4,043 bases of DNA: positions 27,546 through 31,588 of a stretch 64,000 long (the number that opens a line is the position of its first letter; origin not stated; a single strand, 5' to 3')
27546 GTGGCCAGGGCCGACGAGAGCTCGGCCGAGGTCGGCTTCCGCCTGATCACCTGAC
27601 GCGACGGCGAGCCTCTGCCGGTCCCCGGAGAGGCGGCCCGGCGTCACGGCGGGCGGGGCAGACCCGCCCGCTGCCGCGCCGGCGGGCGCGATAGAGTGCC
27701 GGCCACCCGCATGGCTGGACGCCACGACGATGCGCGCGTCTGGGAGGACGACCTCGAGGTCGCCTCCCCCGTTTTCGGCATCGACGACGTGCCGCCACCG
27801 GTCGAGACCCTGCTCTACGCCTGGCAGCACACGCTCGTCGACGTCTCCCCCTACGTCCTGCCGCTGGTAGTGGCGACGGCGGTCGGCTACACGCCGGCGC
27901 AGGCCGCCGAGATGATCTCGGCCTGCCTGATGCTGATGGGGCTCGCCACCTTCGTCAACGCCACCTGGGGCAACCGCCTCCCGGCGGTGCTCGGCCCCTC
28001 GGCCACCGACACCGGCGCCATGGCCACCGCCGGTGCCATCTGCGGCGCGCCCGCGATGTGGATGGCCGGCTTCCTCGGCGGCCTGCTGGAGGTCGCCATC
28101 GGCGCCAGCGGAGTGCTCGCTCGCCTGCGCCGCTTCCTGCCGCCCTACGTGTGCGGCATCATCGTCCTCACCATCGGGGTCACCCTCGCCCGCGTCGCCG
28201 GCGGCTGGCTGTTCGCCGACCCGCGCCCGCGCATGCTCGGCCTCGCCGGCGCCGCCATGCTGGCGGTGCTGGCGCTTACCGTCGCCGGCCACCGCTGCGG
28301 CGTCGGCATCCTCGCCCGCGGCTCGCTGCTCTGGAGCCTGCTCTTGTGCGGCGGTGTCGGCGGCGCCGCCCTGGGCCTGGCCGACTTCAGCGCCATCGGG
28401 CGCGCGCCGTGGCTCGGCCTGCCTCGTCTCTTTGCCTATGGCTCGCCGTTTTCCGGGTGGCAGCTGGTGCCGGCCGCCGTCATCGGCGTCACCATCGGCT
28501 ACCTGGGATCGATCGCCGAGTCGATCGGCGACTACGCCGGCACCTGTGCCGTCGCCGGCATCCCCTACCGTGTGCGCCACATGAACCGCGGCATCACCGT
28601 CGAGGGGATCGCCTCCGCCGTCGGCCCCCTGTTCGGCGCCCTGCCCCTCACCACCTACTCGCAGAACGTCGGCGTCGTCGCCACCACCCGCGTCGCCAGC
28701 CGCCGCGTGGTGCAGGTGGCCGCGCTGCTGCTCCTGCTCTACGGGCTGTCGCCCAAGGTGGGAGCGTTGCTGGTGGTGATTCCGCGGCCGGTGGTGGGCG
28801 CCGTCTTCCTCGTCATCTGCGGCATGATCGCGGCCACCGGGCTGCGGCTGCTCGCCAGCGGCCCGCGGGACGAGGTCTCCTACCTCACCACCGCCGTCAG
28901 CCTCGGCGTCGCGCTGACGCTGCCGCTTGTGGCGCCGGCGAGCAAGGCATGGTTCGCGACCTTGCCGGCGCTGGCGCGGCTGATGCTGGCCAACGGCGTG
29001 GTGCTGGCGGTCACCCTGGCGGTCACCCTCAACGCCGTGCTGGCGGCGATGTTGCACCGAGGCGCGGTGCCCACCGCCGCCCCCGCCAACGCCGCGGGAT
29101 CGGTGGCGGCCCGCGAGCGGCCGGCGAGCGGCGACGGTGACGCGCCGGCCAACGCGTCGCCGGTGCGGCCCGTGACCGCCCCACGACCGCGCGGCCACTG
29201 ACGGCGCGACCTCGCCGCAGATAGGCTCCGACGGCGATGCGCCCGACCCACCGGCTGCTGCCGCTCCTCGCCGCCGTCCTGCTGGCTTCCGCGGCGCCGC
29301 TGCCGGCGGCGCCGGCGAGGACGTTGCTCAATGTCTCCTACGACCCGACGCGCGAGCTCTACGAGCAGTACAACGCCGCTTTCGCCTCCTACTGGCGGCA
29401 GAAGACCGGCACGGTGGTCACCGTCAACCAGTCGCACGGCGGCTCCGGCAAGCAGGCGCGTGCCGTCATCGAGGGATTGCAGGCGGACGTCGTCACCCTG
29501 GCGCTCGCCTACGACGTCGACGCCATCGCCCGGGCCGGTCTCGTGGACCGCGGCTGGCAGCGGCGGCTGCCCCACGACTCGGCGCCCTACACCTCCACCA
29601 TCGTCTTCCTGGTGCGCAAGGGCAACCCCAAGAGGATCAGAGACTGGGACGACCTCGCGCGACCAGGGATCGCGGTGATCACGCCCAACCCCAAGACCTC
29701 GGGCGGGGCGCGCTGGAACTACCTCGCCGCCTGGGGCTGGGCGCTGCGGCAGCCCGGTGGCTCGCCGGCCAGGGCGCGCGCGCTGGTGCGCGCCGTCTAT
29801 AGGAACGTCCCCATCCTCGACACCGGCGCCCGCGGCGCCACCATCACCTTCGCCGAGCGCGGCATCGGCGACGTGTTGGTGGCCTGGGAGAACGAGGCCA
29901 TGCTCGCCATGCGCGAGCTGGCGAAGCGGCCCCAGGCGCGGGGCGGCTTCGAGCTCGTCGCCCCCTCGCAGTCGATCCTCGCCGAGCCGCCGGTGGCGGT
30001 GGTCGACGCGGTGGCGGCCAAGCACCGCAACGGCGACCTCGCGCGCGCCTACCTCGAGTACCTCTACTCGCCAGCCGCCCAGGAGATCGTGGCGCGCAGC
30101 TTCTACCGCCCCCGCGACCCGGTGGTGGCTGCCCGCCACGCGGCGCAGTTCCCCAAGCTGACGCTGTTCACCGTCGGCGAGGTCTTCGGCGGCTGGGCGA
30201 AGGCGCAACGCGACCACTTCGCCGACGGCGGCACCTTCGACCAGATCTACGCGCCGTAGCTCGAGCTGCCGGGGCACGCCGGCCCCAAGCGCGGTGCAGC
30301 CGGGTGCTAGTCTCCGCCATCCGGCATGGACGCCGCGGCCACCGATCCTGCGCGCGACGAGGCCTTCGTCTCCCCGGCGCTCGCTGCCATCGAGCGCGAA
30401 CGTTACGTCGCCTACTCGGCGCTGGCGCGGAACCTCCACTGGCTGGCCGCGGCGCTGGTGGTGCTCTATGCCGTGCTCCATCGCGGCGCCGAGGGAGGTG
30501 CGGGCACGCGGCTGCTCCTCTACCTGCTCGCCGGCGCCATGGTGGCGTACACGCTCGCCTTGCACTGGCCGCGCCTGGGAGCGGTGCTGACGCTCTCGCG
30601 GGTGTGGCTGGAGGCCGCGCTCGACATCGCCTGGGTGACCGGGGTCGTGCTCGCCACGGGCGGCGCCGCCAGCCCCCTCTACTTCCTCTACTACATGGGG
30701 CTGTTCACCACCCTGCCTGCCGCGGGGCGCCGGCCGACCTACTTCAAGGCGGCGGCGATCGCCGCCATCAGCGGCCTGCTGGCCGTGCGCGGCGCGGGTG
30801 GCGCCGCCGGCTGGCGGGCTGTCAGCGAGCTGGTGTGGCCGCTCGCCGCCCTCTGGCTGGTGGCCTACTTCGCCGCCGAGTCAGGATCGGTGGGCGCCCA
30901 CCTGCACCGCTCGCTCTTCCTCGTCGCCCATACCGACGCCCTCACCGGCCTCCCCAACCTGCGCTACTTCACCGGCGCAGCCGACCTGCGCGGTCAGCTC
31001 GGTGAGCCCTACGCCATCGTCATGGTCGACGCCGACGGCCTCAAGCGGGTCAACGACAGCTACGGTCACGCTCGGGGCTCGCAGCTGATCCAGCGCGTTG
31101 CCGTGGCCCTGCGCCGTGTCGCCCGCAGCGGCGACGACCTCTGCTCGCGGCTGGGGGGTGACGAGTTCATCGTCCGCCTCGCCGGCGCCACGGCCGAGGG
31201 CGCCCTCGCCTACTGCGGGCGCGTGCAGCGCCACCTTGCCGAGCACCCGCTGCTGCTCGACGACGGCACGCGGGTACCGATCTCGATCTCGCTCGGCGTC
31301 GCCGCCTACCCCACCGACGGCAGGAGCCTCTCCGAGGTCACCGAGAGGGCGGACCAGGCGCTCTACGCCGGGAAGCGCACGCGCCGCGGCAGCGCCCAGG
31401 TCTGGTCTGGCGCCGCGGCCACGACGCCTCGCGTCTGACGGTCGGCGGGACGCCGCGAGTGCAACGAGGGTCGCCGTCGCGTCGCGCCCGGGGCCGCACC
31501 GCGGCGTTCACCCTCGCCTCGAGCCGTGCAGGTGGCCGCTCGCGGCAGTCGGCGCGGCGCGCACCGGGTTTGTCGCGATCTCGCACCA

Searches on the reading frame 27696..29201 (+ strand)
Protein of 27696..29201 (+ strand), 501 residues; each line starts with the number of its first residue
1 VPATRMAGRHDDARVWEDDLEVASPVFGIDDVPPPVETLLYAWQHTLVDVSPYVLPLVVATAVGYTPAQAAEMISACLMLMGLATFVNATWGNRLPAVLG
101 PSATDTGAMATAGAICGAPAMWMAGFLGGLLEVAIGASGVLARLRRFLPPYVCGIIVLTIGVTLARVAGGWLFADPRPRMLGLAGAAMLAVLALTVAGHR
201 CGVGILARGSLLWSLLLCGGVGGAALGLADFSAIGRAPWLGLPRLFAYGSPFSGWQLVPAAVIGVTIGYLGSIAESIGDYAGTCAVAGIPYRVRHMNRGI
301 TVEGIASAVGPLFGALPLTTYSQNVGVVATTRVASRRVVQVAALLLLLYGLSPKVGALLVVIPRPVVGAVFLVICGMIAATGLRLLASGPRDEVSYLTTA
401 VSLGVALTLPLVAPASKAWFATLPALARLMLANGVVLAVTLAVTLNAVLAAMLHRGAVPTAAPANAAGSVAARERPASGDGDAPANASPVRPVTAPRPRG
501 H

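Call 44: search_protein_families(library=pfam, proteins=[window:27696-29201:+], max_evalue=0.001)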
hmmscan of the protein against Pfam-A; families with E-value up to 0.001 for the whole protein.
window:27696-29201:+ (501 aa): 1 family
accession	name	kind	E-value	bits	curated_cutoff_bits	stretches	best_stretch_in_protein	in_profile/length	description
PF00860.26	Xan_ur_permease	-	2.5e-61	208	27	1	37-412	2-386/389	Permease family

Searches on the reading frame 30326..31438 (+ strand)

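Call 44: search_protein_families(library=pfam, proteins=[window:30326-31438:+], max_evalue=0.001)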
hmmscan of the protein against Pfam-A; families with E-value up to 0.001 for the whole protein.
window:30326-31438:+ (370 aa): 1 family
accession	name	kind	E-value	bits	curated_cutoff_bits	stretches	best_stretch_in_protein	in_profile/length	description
PF00990.26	GGDEF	-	1.4e-33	116.4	23.8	1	201-354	1-159/161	Diguanylate cyclase, GGDEF domain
